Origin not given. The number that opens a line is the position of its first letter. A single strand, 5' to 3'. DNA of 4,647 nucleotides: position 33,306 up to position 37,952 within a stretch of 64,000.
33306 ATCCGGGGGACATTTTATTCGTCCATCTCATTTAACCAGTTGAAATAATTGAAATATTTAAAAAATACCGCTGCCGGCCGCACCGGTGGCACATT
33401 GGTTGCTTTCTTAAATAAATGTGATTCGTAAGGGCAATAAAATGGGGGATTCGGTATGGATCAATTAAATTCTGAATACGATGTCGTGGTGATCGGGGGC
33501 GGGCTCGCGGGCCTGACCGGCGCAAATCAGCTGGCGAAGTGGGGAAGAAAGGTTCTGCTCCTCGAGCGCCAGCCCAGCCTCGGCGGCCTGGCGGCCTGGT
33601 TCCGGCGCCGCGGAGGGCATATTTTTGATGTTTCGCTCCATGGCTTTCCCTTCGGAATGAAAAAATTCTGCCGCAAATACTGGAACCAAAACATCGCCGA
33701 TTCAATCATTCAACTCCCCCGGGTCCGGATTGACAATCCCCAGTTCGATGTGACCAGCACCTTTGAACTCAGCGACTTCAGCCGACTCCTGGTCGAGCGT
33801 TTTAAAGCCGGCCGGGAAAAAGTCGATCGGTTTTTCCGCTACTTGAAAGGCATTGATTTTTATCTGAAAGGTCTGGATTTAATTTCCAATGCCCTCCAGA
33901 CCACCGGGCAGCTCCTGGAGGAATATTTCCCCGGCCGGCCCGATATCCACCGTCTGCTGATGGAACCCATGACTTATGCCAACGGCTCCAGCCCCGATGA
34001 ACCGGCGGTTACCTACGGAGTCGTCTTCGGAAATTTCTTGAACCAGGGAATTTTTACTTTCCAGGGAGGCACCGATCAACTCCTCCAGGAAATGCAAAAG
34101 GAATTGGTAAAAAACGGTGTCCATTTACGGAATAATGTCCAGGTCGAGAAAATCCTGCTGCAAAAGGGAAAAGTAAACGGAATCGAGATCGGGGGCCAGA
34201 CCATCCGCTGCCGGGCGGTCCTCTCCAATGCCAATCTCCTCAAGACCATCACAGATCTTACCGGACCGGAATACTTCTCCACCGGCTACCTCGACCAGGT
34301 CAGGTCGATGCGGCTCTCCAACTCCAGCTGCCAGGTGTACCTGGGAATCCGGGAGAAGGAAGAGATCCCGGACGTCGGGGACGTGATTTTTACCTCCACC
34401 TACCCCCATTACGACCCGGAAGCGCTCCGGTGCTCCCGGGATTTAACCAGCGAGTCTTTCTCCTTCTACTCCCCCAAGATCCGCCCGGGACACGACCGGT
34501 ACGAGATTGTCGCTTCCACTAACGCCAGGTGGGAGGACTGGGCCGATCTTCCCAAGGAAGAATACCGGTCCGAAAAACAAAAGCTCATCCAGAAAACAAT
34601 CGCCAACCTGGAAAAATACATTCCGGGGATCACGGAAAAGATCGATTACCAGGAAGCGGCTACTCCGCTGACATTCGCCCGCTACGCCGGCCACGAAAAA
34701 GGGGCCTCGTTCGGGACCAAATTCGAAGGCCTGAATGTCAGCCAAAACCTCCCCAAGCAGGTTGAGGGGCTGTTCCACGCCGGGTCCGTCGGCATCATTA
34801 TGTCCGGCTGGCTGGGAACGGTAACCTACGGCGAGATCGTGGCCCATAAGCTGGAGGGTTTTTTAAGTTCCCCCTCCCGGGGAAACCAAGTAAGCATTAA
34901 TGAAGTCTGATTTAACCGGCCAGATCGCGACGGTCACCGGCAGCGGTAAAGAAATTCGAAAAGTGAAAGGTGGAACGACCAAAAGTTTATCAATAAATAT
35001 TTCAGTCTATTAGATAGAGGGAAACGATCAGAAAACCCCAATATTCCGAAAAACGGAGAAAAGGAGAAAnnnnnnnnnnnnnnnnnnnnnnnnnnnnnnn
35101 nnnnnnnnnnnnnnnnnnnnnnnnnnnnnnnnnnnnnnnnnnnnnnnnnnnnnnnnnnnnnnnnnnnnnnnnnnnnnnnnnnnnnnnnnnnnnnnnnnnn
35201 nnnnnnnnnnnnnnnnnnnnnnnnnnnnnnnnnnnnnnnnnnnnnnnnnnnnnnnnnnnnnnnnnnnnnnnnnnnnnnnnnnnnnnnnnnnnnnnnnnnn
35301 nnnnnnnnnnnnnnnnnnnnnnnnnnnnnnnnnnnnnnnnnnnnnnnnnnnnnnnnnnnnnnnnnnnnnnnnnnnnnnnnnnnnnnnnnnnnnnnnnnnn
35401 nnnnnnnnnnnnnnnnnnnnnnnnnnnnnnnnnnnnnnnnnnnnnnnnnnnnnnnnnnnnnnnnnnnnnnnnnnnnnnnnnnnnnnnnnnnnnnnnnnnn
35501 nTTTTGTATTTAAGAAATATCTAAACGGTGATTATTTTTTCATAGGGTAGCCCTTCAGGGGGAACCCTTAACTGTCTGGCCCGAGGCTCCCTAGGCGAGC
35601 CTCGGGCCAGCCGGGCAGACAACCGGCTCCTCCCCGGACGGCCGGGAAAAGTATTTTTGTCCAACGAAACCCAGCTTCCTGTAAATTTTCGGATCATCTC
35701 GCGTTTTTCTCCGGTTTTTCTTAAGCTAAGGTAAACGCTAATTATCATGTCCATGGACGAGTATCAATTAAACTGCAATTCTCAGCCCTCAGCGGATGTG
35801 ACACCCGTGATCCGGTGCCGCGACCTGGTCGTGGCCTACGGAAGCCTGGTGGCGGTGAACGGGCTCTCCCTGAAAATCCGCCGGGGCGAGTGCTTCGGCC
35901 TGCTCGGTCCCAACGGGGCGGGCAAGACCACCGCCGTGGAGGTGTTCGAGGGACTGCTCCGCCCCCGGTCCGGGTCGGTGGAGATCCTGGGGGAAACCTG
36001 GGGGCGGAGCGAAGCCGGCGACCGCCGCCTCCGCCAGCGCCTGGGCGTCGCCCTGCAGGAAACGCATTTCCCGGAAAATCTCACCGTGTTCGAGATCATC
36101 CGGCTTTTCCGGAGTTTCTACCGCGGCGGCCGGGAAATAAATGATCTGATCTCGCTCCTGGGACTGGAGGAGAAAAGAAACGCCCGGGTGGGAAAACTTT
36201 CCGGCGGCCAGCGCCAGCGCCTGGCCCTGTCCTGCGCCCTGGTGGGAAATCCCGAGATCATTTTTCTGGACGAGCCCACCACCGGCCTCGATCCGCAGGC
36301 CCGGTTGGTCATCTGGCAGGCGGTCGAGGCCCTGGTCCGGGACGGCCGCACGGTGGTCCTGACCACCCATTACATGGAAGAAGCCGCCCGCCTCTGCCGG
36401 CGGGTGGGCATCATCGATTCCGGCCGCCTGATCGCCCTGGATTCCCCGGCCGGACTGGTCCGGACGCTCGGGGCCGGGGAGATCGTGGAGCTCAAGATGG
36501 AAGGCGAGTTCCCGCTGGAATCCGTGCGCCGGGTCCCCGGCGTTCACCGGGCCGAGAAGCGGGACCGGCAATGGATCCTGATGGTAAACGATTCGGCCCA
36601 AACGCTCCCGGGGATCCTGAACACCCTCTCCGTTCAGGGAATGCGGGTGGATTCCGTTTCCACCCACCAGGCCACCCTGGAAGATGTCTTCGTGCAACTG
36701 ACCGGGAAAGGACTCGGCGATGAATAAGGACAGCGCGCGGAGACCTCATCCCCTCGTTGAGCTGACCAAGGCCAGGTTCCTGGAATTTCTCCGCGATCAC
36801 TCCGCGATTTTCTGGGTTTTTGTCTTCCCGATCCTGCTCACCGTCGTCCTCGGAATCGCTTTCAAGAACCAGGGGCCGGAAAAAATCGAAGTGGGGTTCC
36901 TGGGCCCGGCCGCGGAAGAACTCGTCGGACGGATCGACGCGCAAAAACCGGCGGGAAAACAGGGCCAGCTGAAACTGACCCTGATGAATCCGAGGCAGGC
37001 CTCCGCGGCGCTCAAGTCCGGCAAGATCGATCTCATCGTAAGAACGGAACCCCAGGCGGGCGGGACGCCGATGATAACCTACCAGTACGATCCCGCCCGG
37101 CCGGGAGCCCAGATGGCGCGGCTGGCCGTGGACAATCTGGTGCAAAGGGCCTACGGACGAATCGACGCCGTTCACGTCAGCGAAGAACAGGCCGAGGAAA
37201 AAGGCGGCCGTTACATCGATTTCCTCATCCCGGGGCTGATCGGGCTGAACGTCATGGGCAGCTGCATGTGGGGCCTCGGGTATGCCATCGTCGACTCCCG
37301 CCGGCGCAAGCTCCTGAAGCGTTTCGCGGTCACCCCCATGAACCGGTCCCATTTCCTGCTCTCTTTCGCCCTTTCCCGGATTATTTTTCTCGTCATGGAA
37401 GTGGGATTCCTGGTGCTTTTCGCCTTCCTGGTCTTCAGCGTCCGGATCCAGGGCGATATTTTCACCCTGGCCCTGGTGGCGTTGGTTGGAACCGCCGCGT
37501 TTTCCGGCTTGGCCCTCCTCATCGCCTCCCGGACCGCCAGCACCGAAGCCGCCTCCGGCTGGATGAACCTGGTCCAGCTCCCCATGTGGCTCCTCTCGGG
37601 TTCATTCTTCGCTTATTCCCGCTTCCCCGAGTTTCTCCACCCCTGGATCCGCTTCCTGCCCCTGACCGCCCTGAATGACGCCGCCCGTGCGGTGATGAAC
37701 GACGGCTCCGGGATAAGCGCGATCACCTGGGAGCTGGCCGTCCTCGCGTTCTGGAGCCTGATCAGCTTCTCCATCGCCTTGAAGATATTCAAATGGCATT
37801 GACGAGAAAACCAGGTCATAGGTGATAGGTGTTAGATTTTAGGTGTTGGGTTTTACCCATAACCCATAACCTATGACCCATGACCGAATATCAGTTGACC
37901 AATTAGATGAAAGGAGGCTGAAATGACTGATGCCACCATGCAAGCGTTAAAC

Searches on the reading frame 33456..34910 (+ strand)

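Call 60: search_protein_families(library=pfam, proteins=[window:33456-34910:+], max_evalue=0.00001)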
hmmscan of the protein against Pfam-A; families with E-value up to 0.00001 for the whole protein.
window:33456-34910:+ (484 aa): 10 families
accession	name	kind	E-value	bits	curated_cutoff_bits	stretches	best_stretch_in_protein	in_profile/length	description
PF01593.30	Amino_oxidase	-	1e-13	51.9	19.8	1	17-409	1-382/443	Flavin containing amine oxidoreductase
PF01266.30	DAO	-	5.9e-13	49.5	27.9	1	9-44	1-36/353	FAD dependent oxidoreductase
PF13450.12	NAD_binding_8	-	7.8e-12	45.7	21.9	1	12-68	1-55/68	NAD(P)-binding Rossmann-like domain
PF12831.13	FAD_oxidored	-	2e-10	41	27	1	9-46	1-38/416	FAD dependent oxidoreductase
PF03486.20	HI0933_like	-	7.6e-10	39.1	50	0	9-43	2-36/244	HI0933-like protein Rossmann domain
PF00890.30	FAD_binding_2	-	1.5e-09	38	20.4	1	9-48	1-40/414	FAD binding domain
PF00070.33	Pyr_redox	-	6e-08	33.5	22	0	10-43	2-35/82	Pyridine nucleotide-disulphide oxidoreductase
PF07992.20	Pyr_redox_2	-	9.8e-08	32.2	26.1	0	8-39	1-32/291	Pyridine nucleotide-disulphide oxidoreductase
PF01946.23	Thi4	-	4e-07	30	26.2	1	7-57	17-64/235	Thi4 family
PF05834.18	Lycopene_cycl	-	4.8e-07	29.6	23.4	0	9-43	1-39/380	Lycopene cyclase protein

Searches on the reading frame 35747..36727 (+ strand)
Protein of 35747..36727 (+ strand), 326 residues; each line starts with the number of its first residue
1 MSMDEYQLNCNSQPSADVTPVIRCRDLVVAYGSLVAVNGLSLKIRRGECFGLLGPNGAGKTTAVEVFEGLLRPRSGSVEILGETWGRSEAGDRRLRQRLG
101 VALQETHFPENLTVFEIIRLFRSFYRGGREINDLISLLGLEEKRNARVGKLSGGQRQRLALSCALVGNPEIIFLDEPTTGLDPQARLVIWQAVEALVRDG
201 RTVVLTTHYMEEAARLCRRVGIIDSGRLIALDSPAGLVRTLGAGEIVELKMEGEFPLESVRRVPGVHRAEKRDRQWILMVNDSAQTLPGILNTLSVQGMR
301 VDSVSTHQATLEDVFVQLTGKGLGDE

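Call 60: search_protein_families(library=pfam, proteins=[window:35747-36727:+], max_evalue=0.00001)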
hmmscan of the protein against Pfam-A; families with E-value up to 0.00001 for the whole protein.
window:35747-36727:+ (326 aa): 3 families
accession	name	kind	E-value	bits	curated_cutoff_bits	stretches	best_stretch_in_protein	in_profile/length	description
PF00005.33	ABC_tran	-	3.3e-31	109.2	25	1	38-179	2-137/137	ABC transporter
PF13304.12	AAA_21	-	7.8e-12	46.3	27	1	142-208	229-298/304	AAA domain, putative AbiEii toxin, Type IV TA system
PF13732.12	DrrA1-3_C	-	1.1e-07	32.9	27.4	1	246-318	14-80/81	ATP-binding protein DrrA1-3-like, C-terminal domain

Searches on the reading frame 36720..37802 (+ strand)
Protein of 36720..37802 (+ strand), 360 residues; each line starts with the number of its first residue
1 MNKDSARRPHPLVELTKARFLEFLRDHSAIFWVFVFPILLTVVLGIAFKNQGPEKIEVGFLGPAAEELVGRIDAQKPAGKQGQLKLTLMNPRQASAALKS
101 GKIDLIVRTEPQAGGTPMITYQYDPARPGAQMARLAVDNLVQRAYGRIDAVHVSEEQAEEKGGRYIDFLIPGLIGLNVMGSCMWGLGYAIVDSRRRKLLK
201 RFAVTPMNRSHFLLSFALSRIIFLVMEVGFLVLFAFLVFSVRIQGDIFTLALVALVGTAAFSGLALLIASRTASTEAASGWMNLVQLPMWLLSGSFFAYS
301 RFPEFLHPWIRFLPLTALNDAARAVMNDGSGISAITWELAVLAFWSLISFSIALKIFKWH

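Call 60: search_protein_families(library=pfam, proteins=[window:36720-37802:+], max_evalue=0.00001)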
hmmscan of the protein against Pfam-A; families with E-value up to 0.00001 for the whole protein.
window:36720-37802:+ (360 aa): 2 families
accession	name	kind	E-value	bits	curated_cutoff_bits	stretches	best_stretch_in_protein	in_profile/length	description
PF12698.13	ABC2_membrane_3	-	1.4e-25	90.6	31.6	1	28-354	2-346/347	ABC-2 family transporter protein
PF01061.29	ABC2_membrane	-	3.2e-23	82.8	26.9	1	165-326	51-210/211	ABC-2 type transporter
